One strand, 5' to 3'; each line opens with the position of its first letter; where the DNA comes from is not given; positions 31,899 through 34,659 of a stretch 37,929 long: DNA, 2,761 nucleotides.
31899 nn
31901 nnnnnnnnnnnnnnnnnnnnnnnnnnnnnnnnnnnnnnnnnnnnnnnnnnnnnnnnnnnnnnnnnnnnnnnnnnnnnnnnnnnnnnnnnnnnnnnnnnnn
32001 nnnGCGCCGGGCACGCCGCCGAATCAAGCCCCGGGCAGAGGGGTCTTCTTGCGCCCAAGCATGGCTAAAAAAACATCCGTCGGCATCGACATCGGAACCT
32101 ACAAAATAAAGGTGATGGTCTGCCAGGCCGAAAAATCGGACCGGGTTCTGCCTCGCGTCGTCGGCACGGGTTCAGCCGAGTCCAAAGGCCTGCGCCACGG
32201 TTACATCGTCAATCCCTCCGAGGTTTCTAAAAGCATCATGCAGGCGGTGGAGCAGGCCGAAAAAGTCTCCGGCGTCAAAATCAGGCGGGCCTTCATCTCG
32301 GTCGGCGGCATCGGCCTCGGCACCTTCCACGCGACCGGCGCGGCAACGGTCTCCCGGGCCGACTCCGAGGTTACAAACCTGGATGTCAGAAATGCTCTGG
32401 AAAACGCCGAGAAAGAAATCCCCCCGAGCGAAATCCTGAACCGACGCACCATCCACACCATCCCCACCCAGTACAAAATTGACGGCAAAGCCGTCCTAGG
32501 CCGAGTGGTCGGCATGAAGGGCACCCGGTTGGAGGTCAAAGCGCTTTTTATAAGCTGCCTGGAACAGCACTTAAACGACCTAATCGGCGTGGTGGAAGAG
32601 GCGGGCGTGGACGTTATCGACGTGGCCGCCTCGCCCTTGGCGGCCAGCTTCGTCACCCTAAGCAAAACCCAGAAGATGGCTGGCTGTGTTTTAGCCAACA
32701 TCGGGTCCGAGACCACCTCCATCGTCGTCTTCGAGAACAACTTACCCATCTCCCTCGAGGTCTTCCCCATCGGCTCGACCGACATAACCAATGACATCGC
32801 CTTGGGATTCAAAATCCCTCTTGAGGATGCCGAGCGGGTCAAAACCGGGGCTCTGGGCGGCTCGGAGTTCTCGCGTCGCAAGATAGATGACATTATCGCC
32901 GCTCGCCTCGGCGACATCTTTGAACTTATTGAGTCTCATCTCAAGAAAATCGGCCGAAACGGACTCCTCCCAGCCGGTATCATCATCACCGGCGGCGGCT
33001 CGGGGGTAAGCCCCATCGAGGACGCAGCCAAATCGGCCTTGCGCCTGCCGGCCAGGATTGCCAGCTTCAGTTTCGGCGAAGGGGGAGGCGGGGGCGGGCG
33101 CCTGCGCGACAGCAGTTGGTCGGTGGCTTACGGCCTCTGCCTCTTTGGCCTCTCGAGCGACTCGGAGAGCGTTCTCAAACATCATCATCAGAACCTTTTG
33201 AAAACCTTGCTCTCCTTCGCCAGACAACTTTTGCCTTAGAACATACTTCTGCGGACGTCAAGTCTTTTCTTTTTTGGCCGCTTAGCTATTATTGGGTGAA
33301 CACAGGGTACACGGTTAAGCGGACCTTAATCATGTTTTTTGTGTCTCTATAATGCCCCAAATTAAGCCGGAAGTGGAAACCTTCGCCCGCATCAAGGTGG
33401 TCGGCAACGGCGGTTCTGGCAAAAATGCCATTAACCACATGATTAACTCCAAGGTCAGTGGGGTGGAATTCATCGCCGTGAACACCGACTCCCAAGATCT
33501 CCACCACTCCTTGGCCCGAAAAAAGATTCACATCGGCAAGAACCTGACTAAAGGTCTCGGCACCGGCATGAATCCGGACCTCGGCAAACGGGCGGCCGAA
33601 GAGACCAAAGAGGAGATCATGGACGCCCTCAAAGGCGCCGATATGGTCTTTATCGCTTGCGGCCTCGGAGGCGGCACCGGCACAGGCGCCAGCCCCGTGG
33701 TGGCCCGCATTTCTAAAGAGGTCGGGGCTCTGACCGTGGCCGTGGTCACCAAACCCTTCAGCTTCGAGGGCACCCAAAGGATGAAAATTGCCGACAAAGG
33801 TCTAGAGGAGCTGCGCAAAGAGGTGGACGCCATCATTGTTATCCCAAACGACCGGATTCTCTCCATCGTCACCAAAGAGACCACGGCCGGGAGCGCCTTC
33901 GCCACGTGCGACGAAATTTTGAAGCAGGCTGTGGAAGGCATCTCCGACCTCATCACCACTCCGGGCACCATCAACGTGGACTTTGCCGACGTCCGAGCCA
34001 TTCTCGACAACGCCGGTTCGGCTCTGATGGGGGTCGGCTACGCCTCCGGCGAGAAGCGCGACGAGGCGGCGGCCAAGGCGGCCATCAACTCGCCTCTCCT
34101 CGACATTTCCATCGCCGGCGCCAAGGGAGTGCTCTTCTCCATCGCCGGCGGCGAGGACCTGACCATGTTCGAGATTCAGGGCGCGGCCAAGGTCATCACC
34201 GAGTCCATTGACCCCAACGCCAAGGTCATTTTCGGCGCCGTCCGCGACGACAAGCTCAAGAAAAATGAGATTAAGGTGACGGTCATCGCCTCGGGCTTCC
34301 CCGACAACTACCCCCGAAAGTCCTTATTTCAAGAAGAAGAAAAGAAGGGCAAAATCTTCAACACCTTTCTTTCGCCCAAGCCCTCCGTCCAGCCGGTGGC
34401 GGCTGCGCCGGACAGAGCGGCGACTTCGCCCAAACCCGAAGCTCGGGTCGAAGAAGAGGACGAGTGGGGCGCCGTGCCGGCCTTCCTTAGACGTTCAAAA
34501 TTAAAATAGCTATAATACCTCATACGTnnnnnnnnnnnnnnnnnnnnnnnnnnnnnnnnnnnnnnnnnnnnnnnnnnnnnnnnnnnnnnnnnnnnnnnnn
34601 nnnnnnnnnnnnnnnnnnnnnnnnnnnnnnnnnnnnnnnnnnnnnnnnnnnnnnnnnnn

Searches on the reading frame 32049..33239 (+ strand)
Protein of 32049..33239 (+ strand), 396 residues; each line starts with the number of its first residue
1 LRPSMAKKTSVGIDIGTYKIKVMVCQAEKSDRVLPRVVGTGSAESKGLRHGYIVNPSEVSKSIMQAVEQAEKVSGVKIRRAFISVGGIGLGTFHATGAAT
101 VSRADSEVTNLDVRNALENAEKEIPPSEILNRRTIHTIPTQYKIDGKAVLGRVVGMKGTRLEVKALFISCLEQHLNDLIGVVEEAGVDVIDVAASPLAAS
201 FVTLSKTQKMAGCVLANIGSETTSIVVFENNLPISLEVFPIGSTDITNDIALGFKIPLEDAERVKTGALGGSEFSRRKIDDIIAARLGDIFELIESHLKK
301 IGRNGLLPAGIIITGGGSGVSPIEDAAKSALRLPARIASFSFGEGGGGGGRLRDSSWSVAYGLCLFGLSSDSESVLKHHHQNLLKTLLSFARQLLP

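Call 104: search_protein_families(library=pfam, proteins=[window:32049-33239:+], max_evalue=0.001)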
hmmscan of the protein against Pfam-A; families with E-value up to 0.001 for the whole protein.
window:32049-33239:+ (396 aa): 4 families
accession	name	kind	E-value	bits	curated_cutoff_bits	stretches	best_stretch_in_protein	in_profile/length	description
PF14450.12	FtsA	-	1.5e-23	84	31.8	1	214-341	1-113/127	Cell division protein FtsA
PF02491.25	SHS2_FTSA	-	3.7e-11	43.7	25.4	1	95-168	9-78/79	SHS2 domain inserted in FTSA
PF11104.14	PilM_2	-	6.2e-08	32.4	27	1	162-338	125-305/340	Type IV pilus assembly protein PilM;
PF06723.19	MreB_Mbl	-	0.00038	19.9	27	0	266-339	229-305/327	MreB/Mbl protein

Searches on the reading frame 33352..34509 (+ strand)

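Call 104: search_protein_families(library=pfam, proteins=[window:33352-34509:+], max_evalue=0.001)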
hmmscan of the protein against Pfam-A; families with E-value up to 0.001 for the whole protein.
window:33352-34509:+ (385 aa): 2 families
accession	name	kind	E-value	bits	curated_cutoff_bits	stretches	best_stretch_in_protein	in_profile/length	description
PF00091.31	Tubulin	-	1.3e-48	166.2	33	1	13-173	1-189/190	Tubulin/FtsZ family, GTPase domain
PF12327.13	FtsZ_C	-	2.8e-31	108.1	27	1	222-316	1-94/95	FtsZ family, C-terminal domain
